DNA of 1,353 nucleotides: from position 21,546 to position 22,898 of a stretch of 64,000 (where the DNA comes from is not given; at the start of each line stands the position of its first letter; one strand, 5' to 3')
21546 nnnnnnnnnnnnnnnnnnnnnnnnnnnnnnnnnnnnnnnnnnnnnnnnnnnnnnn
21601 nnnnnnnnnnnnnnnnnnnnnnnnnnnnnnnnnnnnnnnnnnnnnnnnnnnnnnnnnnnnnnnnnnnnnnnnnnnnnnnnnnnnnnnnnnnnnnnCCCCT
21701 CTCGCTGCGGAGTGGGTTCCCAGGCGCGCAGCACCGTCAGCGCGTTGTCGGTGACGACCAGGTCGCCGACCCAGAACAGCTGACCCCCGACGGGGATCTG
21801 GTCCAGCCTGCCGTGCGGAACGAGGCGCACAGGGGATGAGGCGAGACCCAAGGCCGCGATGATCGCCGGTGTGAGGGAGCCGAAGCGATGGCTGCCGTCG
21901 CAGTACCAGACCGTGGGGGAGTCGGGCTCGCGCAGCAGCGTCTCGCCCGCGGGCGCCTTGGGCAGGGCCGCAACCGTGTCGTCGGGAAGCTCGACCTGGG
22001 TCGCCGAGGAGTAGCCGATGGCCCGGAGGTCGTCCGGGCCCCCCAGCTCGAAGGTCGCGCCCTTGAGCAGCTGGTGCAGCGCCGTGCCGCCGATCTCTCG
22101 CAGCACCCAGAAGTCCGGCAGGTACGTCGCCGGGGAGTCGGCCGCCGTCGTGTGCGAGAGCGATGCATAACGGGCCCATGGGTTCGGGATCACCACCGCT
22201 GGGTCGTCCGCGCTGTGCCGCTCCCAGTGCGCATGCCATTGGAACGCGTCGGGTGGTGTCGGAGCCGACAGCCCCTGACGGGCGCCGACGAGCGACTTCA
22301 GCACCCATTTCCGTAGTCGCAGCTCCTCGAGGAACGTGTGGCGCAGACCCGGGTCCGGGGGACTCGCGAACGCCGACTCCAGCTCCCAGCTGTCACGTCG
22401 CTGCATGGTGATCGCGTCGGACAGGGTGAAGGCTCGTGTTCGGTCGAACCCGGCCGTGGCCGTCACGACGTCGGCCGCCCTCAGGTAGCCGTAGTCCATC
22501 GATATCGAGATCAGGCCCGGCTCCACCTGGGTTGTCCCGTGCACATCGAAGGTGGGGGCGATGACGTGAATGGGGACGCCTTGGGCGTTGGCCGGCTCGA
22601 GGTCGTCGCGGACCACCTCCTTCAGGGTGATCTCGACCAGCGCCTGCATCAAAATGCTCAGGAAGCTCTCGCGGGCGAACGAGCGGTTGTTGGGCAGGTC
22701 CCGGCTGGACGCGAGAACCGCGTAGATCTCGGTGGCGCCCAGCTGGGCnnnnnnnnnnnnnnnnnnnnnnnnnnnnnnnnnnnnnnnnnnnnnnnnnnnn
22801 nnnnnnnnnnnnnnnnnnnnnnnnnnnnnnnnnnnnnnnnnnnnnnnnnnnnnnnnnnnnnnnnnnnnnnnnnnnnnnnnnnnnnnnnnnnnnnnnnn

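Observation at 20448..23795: Orphan 1.1-kaa patatin-like phospholipase fused to four ASH/'choice-of-anchor-D'-like beta-sandwich repeats, inserted on the opposite strand into the ribF|rpsO junction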

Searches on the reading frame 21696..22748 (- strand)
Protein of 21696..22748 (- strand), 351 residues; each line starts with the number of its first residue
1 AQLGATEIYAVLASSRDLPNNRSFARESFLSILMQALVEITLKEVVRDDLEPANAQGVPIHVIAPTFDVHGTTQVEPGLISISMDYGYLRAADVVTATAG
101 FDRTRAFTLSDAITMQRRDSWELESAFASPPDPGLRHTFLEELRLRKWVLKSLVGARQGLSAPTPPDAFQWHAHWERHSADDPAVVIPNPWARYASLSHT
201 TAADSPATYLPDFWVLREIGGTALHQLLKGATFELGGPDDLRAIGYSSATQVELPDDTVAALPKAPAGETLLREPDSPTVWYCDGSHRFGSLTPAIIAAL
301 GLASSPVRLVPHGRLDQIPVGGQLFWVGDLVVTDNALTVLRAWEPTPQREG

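Call 39: search_protein_representatives(protein=window:21696-22748:-)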
Query: 351 residues. Proteins with E-value up to 0.001 (for the whole library): 576; up to 1e-10: 226; up to 1e-30: 19. The best 150 are listed.
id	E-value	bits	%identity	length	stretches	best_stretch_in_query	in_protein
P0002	2.7e-167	572.8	73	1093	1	3-351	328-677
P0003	1.5e-91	323.8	50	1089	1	2-350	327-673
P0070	8.7e-79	281.7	51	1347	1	37-349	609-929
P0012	1.0e-60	222.3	41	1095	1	3-348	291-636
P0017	3.9e-52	194.1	41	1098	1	2-351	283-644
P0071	1.3e-50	189.0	37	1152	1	3-351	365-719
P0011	7.7e-50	186.5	39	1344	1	3-334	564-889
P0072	5.4e-45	170.6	36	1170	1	4-351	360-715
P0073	7.0e-44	166.9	50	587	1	189-351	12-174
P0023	2.0e-43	165.4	34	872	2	2-324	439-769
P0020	3.4e-42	161.4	39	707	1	2-276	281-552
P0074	1.1e-40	156.5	36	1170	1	3-351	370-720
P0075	3.9e-37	144.8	35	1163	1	3-337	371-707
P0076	3.1e-36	141.8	35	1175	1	4-335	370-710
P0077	6.0e-36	140.8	34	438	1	6-335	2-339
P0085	4.6e-26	108.3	33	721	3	215-322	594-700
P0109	4.3e-19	85.4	32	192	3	230-319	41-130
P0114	1.8e-18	83.4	28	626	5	212-322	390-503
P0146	6.8e-16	74.9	33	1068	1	53-320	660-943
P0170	1.6e-14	70.4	38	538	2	225-319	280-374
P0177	3.2e-14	69.4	32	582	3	215-325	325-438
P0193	1.1e-13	67.6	29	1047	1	7-337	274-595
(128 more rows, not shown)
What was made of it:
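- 22230..22520 (-): Three-helix bundle following the patatin domain (residues 406-502). It travels with the patatin domain across the wider family. Conserved in 576 representatives (call 39).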

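Call 42: search_protein_families(library=pfam, proteins=[P0114, P0085, P0177, P0170, P0109, P0070, P0073, P0146, P0193], max_evalue=0.001)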
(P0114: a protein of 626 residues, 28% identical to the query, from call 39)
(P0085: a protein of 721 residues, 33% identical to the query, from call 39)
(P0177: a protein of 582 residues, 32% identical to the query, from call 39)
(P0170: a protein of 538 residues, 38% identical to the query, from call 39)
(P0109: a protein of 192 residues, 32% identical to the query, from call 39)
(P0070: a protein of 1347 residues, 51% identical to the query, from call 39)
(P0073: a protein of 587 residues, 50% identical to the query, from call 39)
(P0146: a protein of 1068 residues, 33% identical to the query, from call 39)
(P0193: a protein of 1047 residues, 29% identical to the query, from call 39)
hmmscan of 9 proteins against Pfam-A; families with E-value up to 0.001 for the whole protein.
P0114 (626 aa): 1 family
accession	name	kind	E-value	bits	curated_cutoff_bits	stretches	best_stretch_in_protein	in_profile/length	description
PF01551.29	Peptidase_M23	-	1.6e-10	41.5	28.7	1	1-55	36-89/96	Peptidase family M23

P0085 (721 aa): 0 families

P0177 (582 aa): 5 families
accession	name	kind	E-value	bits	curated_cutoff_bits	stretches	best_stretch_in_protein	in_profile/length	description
PF01551.29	Peptidase_M23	-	1.9e-22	79.7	28.7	1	73-178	2-96/96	Peptidase family M23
PF00404.24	Dockerin_1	-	3.8e-07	30.7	22.9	1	523-570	2-52/57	Dockerin type I domain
PF05108.18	T7SS_ESX1_EccB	-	7.5e-07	28.6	27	0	384-421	411-447/474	Type VII secretion system ESX-1, transport TM domain B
PF18884.5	TSP3_bac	-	5.4e-05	23.4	25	1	496-516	1-21/22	Bacterial TSP3 repeat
PF13499.12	EF-hand_7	-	0.00057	20.6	30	0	523-540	49-66/67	EF-hand domain pair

P0170 (538 aa): 1 family
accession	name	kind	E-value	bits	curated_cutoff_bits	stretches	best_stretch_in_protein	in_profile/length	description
PF21145.3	C4_MG1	-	0.00084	19.7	21.4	0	448-506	5-63/112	Complement C4, MG1 domain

P0109 (192 aa): 1 family
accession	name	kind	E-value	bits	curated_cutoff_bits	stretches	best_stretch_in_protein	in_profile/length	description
PF05108.18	T7SS_ESX1_EccB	-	5.5e-06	25.8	27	0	16-77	175-237/474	Type VII secretion system ESX-1, transport TM domain B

P0070 (1347 aa): 8 families
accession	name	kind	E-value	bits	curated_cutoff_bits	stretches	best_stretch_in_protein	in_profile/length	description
PF22544.2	HYDIN_VesB_CFA65-like_Ig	-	5.4e-22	78.3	25.5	2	1245-1337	3-93/100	HYDIN/CFA65/VesB-like, Ig-like domain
PF01734.28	Patatin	-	6.5e-21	75.8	27.7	2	6-94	2-95/191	Patatin-like phospholipase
PF15780.11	ASH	-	5.4e-17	62.2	27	1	1264-1335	27-96/98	Abnormal spindle-like microcephaly-assoc'd, ASPM-SPD-2-Hydin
PF22073.2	Cep192_D4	-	5.7e-13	49.5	35.5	0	929-1001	17-94/112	Cep192 domain 4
PF07610.17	DUF1573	-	1.6e-06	28.5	26.1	0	1251-1331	7-85/98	Protein of unknown function (DUF1573)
PF13517.12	FG-GAP_3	-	4.9e-06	27.5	26.9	0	358-397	3-41/61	FG-GAP-like repeat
PF24507.1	Ig_CFAP65_4th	-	9.9e-06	26.3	27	0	939-995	3-56/76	CFAP65, fourth Ig-like domain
PF21633.3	MOV-10_Ig-like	-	8.8e-05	23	27.4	0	1260-1323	32-100/126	Helicase MOV-10, Ig-like domain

P0073 (587 aa): 8 families
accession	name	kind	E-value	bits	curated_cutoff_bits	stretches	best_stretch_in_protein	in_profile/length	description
PF22544.2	HYDIN_VesB_CFA65-like_Ig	-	2.8e-21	76.1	25.5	1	375-479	1-99/100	HYDIN/CFA65/VesB-like, Ig-like domain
PF22073.2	Cep192_D4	-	1.6e-11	44.8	35.5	0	375-463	2-92/112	Cep192 domain 4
PF15780.11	ASH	-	2e-11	44.4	27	1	379-448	5-75/98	Abnormal spindle-like microcephaly-assoc'd, ASPM-SPD-2-Hydin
PF07705.17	CARDB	-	1.7e-10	41.4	22.7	0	281-352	15-83/101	CARDB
PF12371.14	TMEM131_like_N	-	1.5e-06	28.7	28.8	0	378-445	2-66/84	Transmembrane protein 131-like N-terminal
PF07610.17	DUF1573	-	3.3e-06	27.5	26.1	0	383-455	7-74/98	Protein of unknown function (DUF1573)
PF21633.3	MOV-10_Ig-like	-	0.00011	22.8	27.4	0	392-449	31-92/126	Helicase MOV-10, Ig-like domain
PF14874.12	PapD-like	-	0.00041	20.9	27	0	375-441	2-75/102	Flagellar-associated PapD-like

P0146 (1068 aa): 1 family
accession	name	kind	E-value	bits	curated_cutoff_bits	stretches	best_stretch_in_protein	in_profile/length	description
PF01734.28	Patatin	-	1.2e-23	84.7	27.7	2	5-68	1-65/191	Patatin-like phospholipase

P0193 (1047 aa): 7 families
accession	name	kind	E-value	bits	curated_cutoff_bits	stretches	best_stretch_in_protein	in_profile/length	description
PF01734.28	Patatin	-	4.1e-23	83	27.7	1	6-265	1-188/191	Patatin-like phospholipase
PF22544.2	HYDIN_VesB_CFA65-like_Ig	-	1.3e-20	73.9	25.5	2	953-1044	7-99/100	HYDIN/CFA65/VesB-like, Ig-like domain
PF15780.11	ASH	-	1.4e-18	67.3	27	1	955-1022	13-81/98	Abnormal spindle-like microcephaly-assoc'd, ASPM-SPD-2-Hydin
PF22073.2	Cep192_D4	-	2.8e-12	47.2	35.5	1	952-1036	7-100/112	Cep192 domain 4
PF07610.17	DUF1573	-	7.2e-09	36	26.1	1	953-1044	5-96/98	Protein of unknown function (DUF1573)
PF22067.2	Cep192_D3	-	5.4e-07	30.1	27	0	955-1018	8-70/99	Cep192 domain 3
PF24770.2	Ig-CFAP74_2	-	0.00088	20.2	27.4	0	952-982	4-34/185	CFAP74 second Ig-like domain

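Call 52: search_protein_families(library=pfam, proteins=[window:21696-22748:-], max_evalue=10)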
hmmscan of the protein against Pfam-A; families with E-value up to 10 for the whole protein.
window:21696-22748:- (351 aa): 0 families
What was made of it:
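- Tried and rejected: Direct Pfam match of the window's repeat region at E up to 10: none (call 52).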

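Call 58: predict_structure(alignment_id=A3)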
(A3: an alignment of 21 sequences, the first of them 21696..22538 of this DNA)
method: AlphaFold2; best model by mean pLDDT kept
length: 281 residues; sequences in the alignment: 21
mean_pLDDT: 86.6   pTM: 0.83
mean pLDDT of the five models: 86.6, 83.8, 83.0, 82.5, 82.0
residues with pLDDT >= 90: 172; 70-90: 63; 50-70: 38; < 50: 8
segments of 3 or more residues with pLDDT < 50: 276-281
pLDDT, mean of each block of 10 residues (from residue 1): 75 95 93 96 97 87 85 96 96 93 78 60 68 83 95 96 95 95 96 95 95 94 86 95 96 69 67 52 35
secondary structure, 60 per line:
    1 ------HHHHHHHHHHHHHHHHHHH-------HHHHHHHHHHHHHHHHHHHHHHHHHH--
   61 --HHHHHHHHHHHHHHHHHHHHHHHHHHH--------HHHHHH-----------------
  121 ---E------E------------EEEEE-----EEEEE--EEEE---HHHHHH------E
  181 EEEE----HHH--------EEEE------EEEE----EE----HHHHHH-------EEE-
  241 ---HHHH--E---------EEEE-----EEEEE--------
elements in order: H7-25 H33-58 H63-89 H98-103 E144-148 E154-158 E161-164 H168-173 E180-184 E200-203 E210-213 H224-229 E237-239 H244-247 E260-263 E269-273

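Call 70: fold_search(model_id=the predicted structure, library=pdb)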
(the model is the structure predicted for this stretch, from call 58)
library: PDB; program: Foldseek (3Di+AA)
matches with E <= 10: 210; with E <= 0.001: 0
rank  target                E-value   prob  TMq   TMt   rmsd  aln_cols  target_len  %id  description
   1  3x3n                  3.2e-02  0.63  0.15  0.11  21.4       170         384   14  Crystal structure of EccB1 of Mycobacterium tuberculosis in spacegroup P21 (released 2015-12-09)
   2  7nps_B4               3.4e-02  0.69  0.17  0.12  14.2       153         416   18  Structure of the periplasmic assembly from the ESX-5 inner membrane complex, C1 model (released 2021-05-26)
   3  7np7_B1               5.1e-02  0.69  0.17  0.10  23.4       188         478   13  Structure of an intact ESX-5 inner membrane complex, Composite C1 model (released 2021-06-02)
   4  4kk7                  7.2e-02  0.69  0.17  0.12  21.9       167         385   12  Structure of EccB1 from the type VII (ESX-1) secretion system of Mycobacterium tuberculosis. (released 2013-06-19)
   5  5ebd                  9.6e-02  0.44  0.16  0.12  21.2       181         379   13  Crystal structure of EccB1 of Mycobacterium tuberculosis in spacegroup P21 (state IV) (released 2016-02-17)
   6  3x3m                  1.0e-01  0.44  0.15  0.11  21.1       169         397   11  Crystal structure of EccB1 of Mycobacterium tuberculosis in spacegroup P212121 (released 2015-12-09)
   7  8v9o_D                7.7e-01  0.13  0.13  0.13  15.6       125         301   13  Imaging scaffold engineered to bind the therapeutic protein target BARD1 (released 2024-05-15)
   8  7vw1_B                8.2e-01  0.57  0.22  0.55   4.4        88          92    9  Structure of a dimeric periplasmic protein bound with cuprous ions (released 2022-01-26)
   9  7vw1_A                8.7e-01  0.23  0.18  0.40   5.1        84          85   12  Structure of a dimeric periplasmic protein bound with cuprous ions (released 2022-01-26)
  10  5cy5_B                8.7e-01  0.14  0.14  0.25  15.0       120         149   12  Crystal structure of the T33-51H designed self-assembling protein tetrahedron (released 2016-08-10)
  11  5vl4                  1.0e+00  0.12  0.14  0.25  15.3       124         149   10  Accidental minimum contact crystal lattice formed by a redesigned protein oligomer (released 2018-05-23)
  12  2gsc_D                1.2e+00  0.33  0.23  0.46   5.2       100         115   11  Crystal Structure of the Conserved Hypothetical Cytosolic Protein Xcc0516 from Xanthomonas campestris (released 2006-10-03)
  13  8gjg_A                1.2e+00  0.18  0.18  0.28   8.5       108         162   14  De novo design of high-affinity protein binders to bioactive helical peptides (released 2024-01-10)
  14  2gsc_E                1.5e+00  0.47  0.25  0.54   4.5        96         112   11  Crystal Structure of the Conserved Hypothetical Cytosolic Protein Xcc0516 from Xanthomonas campestris (released 2006-10-03)
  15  6fnb_B                1.7e+00  0.21  0.20  0.24  11.6       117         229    6  Mono- and bivalent 14-3-3 inhibitors for characterizing supramolecular lysine-PEG interactions in proteins (released 2018-07-04)
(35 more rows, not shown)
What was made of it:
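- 21756..22118 (-): Two ~55-aa beta/alpha repeats (residues 540-660) of a repeat type that occurs in long tandem arrays in other proteins, including M23 peptidases. They weakly resemble the EccB periplasmic repeats. The six best Foldseek PDB hits of the sub-model are all EccB1/EccB5 (E 0.03-0.1; call 70).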

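Call 73: find_related_loci(query=A5, collection=metagenome_contigs, flank=10000)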
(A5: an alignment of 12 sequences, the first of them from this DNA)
Query A5 (281 aa) in metagenome_contigs; peptide patterns used: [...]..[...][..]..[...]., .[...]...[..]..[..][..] (x = any residue, [..] = any of these).
230 stretches matched a pattern; 163 encode a relative of the query (tblastn E <= 1e-3); the best 80 are kept; 80 distinct loci.
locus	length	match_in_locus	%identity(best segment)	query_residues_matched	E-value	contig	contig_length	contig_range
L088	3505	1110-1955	38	1-280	3e-49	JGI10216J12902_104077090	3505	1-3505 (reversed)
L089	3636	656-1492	39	3-280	8e-48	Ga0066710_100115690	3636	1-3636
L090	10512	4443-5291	38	3-280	6e-46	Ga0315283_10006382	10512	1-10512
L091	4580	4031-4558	41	2-179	2e-32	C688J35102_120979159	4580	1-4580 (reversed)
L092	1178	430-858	45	2-145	8e-31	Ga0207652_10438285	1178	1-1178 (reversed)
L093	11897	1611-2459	31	7-281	4e-30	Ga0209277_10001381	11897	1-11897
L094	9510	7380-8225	30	1-280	3e-29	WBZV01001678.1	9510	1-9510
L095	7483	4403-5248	30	1-280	2e-29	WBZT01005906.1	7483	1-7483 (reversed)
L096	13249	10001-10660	33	5-229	2e-28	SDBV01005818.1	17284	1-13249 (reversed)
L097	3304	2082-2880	34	7-280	6e-25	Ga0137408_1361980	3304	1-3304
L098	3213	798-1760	27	2-266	3e-23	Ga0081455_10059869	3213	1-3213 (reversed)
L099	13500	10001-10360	37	3-125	8e-22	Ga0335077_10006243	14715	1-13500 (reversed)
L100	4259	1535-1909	39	5-123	7e-20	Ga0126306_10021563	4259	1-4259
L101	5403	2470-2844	39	5-123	7e-20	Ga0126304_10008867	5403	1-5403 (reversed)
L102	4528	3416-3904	33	2-141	2e-18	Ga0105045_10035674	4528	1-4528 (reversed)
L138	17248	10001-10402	36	2-137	1e-14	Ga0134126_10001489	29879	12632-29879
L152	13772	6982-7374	31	2-129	3e-13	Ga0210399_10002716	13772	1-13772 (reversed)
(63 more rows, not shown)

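Call 74: find_related_loci(query=A5, collection=viral_contigs, flank=10000)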
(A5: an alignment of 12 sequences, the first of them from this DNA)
Query A5 (281 aa) in viral_contigs; peptide patterns used: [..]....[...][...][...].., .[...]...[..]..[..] (x = any residue, [..] = any of these).
29 stretches matched a pattern, but none encodes a relative of the query by tblastn (E <= 1e-3).
